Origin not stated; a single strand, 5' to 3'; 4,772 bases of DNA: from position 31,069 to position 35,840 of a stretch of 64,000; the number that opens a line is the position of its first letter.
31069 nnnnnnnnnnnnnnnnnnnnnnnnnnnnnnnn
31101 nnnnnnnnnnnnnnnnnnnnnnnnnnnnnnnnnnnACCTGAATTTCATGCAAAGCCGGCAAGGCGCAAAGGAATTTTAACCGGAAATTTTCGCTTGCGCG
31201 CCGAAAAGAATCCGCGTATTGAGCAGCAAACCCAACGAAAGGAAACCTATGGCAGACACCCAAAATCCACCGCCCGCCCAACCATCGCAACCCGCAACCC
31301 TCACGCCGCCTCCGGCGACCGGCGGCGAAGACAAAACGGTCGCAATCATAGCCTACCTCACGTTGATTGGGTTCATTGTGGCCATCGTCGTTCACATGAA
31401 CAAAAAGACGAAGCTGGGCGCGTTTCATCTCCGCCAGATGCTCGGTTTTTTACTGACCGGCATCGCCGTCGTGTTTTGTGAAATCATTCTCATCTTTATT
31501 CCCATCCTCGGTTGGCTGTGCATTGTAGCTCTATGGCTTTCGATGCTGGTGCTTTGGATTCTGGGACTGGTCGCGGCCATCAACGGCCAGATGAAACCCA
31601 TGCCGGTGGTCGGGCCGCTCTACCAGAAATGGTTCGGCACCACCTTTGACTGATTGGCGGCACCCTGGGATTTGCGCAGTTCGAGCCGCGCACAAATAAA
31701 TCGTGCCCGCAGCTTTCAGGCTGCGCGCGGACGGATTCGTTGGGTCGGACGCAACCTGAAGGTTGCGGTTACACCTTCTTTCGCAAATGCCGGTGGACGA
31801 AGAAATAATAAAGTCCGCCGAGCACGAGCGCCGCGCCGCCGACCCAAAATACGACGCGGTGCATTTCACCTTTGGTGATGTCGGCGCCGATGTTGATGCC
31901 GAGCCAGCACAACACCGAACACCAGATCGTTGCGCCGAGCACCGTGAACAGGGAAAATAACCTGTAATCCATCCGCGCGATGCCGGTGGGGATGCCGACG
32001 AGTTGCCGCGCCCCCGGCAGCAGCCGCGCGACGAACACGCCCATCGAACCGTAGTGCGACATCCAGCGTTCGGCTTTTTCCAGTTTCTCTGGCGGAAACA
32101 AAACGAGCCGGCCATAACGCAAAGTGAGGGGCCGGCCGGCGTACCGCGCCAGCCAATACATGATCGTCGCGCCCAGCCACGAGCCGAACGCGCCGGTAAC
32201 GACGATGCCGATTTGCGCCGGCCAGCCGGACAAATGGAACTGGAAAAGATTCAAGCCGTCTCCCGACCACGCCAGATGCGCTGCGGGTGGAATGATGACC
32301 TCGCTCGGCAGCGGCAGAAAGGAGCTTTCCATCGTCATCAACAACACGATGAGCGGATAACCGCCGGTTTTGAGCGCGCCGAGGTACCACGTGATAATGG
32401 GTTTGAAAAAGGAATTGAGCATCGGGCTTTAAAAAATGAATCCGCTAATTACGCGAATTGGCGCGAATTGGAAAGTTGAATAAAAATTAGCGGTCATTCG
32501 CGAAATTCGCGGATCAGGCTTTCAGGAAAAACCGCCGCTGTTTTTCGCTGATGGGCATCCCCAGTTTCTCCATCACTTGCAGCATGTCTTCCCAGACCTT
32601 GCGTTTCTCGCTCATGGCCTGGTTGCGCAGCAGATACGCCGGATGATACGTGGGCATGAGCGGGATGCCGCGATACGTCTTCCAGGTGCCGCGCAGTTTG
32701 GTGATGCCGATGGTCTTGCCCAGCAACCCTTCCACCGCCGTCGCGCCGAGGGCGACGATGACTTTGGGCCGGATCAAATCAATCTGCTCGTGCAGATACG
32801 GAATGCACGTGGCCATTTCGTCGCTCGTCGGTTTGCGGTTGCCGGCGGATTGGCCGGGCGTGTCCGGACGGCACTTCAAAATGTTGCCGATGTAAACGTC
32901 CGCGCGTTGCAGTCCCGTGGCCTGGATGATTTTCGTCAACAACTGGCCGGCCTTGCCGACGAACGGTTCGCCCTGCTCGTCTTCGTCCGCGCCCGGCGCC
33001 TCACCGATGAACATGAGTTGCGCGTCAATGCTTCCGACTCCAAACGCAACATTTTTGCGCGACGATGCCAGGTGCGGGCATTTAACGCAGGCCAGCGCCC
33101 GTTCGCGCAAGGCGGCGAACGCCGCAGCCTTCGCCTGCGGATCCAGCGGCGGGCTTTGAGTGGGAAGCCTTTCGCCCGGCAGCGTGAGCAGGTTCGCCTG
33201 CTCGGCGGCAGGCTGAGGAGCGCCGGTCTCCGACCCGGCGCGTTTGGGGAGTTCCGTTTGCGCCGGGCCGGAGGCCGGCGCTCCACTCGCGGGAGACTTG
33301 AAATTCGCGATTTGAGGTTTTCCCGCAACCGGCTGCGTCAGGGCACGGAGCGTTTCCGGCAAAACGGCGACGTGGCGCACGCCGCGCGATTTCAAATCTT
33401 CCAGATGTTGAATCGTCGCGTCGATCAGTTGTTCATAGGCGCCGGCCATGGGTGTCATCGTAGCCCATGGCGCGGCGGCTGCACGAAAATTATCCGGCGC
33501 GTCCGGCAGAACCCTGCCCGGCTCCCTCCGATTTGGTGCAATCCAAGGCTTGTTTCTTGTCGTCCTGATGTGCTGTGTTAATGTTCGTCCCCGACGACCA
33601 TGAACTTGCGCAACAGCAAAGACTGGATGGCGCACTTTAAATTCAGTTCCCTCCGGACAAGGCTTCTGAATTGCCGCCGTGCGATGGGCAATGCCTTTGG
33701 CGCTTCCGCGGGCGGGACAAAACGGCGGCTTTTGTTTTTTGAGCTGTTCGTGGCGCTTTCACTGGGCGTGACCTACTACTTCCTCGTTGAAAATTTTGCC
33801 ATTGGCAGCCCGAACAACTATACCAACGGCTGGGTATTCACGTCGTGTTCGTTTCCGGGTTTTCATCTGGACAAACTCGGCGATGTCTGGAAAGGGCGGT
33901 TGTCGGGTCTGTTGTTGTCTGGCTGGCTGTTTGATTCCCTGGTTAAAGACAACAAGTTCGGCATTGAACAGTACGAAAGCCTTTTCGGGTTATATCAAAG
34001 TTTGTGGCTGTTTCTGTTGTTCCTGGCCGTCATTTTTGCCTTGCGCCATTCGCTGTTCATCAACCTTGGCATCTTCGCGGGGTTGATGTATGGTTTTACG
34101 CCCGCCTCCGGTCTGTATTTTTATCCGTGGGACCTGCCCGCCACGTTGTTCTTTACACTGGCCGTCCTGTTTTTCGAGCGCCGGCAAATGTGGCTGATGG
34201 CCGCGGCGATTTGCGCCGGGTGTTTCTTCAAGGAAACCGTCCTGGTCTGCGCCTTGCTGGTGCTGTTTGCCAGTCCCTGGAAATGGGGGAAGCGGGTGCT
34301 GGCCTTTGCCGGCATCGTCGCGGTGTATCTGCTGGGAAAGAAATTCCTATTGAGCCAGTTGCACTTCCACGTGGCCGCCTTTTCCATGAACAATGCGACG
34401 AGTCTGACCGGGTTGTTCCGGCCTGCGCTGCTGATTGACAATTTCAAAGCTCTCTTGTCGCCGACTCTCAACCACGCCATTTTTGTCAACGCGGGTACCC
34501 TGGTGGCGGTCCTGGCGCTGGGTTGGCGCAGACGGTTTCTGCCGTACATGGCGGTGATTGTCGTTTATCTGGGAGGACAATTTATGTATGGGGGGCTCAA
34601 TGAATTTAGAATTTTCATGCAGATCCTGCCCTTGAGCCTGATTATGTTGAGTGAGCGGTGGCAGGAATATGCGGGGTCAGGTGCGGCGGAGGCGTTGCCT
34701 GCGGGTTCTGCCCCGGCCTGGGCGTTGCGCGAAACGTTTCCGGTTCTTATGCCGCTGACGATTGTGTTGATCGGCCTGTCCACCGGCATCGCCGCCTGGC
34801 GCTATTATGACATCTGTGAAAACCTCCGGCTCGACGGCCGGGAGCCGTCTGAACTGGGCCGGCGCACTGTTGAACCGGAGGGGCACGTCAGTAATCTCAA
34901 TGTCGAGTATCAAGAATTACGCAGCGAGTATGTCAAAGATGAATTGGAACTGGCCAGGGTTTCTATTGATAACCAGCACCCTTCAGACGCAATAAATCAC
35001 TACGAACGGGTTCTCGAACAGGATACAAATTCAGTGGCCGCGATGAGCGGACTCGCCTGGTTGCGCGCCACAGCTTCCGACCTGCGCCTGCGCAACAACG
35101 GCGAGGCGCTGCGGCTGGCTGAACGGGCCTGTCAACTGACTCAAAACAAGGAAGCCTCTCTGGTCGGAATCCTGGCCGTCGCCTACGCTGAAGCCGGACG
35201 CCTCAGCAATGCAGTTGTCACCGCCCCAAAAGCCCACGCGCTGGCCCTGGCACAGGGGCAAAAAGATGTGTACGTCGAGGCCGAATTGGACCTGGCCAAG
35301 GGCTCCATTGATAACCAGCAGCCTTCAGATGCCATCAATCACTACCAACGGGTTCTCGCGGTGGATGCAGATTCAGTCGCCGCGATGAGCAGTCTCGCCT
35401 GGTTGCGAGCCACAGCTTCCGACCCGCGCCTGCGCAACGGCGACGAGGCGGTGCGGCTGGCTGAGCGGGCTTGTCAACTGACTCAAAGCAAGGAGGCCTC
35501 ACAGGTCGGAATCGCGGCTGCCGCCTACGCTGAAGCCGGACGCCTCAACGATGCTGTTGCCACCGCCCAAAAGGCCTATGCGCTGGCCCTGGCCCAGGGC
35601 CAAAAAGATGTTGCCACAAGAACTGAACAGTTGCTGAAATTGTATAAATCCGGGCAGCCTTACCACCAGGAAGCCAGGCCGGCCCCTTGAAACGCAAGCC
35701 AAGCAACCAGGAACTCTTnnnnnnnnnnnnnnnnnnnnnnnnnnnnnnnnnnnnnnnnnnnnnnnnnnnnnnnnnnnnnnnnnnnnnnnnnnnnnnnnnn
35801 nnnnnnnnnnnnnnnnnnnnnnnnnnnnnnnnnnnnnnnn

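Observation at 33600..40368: GT2 plus three membrane-TPR paralogs (and a TMTC-like gene at 10.9 kb): candidate lipid-linked-sugar glycosylation module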

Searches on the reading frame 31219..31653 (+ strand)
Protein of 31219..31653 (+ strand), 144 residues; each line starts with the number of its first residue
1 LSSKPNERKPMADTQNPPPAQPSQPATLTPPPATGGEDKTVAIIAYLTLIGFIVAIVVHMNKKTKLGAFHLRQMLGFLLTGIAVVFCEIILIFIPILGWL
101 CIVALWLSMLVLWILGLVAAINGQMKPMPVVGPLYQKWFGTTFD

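Call 67: search_protein_families(library=ncbifam, proteins=[window:31219-31653:+], max_evalue=0.00001)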
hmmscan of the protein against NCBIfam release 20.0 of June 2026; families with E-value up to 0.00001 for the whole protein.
window:31219-31653:+ (144 aa): 0 families

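Call 84: search_protein_families(library=pfam, proteins=[window:31219-31653:+], max_evalue=0.001)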
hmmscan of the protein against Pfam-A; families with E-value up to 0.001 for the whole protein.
window:31219-31653:+ (144 aa): 1 family
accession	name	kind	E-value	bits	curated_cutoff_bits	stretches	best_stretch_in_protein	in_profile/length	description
PF09685.15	DUF4870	-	1.3e-05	25.5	25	1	45-130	16-102/107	Domain of unknown function (DUF4870)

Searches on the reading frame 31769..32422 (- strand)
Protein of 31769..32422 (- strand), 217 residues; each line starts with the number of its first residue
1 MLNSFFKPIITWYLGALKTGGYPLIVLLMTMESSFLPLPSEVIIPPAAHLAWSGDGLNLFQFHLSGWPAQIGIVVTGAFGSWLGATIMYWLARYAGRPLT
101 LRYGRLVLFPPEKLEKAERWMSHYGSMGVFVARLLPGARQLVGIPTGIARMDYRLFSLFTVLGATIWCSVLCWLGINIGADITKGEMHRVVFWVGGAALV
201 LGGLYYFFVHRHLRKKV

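Call 67: search_protein_families(library=ncbifam, proteins=[window:31769-32422:-], max_evalue=0.00001)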
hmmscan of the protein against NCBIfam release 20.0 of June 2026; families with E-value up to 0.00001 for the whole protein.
window:31769-32422:- (217 aa): 3 families
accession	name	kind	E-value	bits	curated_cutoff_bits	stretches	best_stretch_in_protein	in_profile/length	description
NF052604.1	UndecprPTUtpABac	equivalog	1.5e-26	93.7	250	1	70-184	49-163/198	undecaprenyl phosphate transporter UptA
NF052605.1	UndecprPTUptAStph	equivalog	4.6e-17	62.7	300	1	18-179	10-163/197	undecaprenyl phosphate transporter UptA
NF008102.0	PRK10847.1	equivalog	2.7e-08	33.8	236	1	81-180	82-180/219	DedA family protein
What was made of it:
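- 31769..32422 (-): DedA/VTT-family membrane protein whose best match is the undecaprenyl-phosphate transporter UptA (below threshold). It is a possible but unproven accessory for carrier-lipid recycling. NCBIfam NF052604 E 1.5e-26, 93.7 bits against a cutoff of 250 (call 67).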

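Call 84: search_protein_families(library=pfam, proteins=[window:31769-32422:-], max_evalue=0.001)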
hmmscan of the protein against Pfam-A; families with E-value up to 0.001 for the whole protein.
window:31769-32422:- (217 aa): 1 family
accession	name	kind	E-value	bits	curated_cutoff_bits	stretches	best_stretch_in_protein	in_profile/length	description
PF09335.16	VTT_dom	-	9.5e-20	71.7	33.9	1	73-175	19-121/123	VTT domain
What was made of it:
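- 31769..32422 (-): Pfam VTT_dom (call 84).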

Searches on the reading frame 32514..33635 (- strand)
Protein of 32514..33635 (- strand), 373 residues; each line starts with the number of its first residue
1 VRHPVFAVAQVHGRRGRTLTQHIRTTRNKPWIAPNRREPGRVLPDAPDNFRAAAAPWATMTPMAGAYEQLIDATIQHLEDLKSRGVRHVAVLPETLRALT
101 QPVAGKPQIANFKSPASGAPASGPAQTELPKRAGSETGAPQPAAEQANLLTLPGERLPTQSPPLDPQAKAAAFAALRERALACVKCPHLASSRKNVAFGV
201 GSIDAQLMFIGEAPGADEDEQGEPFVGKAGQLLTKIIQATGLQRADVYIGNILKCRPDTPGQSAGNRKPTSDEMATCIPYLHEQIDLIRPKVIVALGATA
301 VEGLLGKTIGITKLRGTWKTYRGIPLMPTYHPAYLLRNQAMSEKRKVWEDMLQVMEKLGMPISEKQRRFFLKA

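Call 67: search_protein_families(library=ncbifam, proteins=[window:32514-33635:-], max_evalue=0.00001)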
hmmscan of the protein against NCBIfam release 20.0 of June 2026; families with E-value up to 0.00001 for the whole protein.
window:32514-33635:- (373 aa): 3 families
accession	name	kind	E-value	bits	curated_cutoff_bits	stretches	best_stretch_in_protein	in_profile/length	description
TIGR00758.1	UDG_fam4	subfamily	1.9e-55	187.2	125.3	1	183-358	1-171/173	uracil-DNA glycosylase, family 4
NF040953.1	Arch_udg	equivalog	3.9e-51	173.2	250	1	176-352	4-180/184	type-4 uracil-DNA glycosylase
TIGR03914.1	UDG_fam_dom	hypoth_equivalog_domain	1.4e-45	155.7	189.95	1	164-346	38-219/231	UdgX family uracil-DNA binding protein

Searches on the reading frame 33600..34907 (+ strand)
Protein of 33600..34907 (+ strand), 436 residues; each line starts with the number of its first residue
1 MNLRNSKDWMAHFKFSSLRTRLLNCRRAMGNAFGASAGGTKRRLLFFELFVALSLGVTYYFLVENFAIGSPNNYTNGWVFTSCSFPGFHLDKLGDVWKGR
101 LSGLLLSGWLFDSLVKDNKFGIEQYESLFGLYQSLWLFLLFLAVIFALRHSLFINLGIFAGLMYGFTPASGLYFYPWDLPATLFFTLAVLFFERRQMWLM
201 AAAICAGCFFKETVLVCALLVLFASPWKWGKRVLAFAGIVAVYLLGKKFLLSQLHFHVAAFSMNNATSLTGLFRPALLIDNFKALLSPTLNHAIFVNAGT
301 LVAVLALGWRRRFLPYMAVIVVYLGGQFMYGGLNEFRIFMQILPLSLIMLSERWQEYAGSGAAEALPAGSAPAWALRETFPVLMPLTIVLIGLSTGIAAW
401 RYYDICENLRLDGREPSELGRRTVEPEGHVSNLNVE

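Call 19: search_protein_families(library=pfam, proteins=[window:33600-34907:+], max_evalue=10)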
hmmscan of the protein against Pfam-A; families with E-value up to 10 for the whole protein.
window:33600-34907:+ (436 aa): 1 family
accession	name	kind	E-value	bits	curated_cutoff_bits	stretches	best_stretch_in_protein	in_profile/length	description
PF23994.1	DUF7312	-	1.3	9.8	27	1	287-307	33-53/56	Domain of unknown function (DUF7312)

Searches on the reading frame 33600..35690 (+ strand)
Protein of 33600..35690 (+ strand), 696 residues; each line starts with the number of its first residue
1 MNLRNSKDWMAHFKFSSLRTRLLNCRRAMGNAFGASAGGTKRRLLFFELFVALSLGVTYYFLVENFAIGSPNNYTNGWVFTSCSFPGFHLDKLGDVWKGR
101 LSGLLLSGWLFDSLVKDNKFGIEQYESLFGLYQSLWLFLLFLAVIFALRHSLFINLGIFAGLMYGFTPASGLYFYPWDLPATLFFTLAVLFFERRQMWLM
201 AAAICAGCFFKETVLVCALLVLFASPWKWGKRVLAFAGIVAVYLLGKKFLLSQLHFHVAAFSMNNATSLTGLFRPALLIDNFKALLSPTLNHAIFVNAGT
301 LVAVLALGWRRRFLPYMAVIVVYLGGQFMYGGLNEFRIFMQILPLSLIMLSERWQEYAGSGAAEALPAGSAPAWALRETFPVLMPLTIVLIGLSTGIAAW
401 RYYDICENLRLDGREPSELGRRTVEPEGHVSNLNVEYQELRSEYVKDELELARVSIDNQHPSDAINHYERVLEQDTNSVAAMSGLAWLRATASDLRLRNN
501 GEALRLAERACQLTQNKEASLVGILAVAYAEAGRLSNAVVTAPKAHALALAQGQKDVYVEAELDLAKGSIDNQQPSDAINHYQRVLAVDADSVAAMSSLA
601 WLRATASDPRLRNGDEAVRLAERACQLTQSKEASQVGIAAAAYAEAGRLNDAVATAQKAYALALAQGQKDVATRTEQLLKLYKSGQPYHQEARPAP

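Call 3: search_protein_families(library=pfam, proteins=[window:33600-35690:+], max_evalue=0.1)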
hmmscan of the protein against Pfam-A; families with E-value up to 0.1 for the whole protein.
window:33600-35690:+ (696 aa): 8 families
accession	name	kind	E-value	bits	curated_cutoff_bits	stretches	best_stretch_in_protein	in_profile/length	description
PF07719.23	TPR_2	-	1e-06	28.8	27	0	450-477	6-33/34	Tetratricopeptide repeat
PF13428.12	TPR_14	-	9.3e-06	26.3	23.5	0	449-486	5-42/44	Tetratricopeptide repeat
PF13432.12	TPR_16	-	9.2e-05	23.3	32.7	1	564-624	2-57/65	Tetratricopeptide repeat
PF14559.12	TPR_19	-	0.00074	20.2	25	1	457-488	3-34/68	Tetratricopeptide repeat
PF00515.34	TPR_1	-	0.0015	18.7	27.8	0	573-589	15-31/34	Tetratricopeptide repeat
PF25064.1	ARM_TT21_5th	-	0.0032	18.2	27.8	0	451-522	7-75/117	TT21 fifth ARM repeats domain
PF03747.19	ADP_ribosyl_GH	-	0.0049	17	26.2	0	499-574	139-215/287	ADP-ribosylglycohydrolase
PF13414.12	TPR_11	-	0.036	14.2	26.8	0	576-599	11-34/42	TPR repeat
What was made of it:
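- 33600..35690 (+): P1, 696 aa. It comprises the P-family membrane core (YPWD at aa 175, FKET at aa 210, EFRIF at aa 335), an extra TM helix, and a periplasmic TPR domain in which the terminal TPR module occurs twice (aa 448-560 and 562-696). Pfam TPR hits (call 3).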

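Call 4: search_protein_families(library=ncbifam, proteins=[window:33600-35690:+], max_evalue=0.1)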
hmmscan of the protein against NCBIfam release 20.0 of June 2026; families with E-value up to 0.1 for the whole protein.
window:33600-35690:+ (696 aa): 5 families
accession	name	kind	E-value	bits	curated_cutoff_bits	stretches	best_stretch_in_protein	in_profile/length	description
TIGR02917.1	PEP_TPR_lipo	equivalog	1.1e-13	50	312.2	2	447-549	772-867/899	XrtA/PEP-CTERM system TPR-repeat protein PrsT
NF008756.0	PRK11788.1-4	equivalog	1.9e-05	23.9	474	1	498-595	155-250/389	lipopolysaccharide assembly protein LapB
NF046093.1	AZOBR_p60025_fam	subfamily_domain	4.2e-05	22.9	150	1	135-240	118-229/232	AZOBR_p60025 family cell surface glycopolymer formation protein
NF033758.1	gliding_GltE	equivalog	0.0077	15.3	225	1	439-484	250-297/411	adventurous gliding motility TPR repeat lipoprotein GltE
NF040959.1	MamA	equivalog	0.045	13.2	200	0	456-548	82-168/204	magnetosome protein MamA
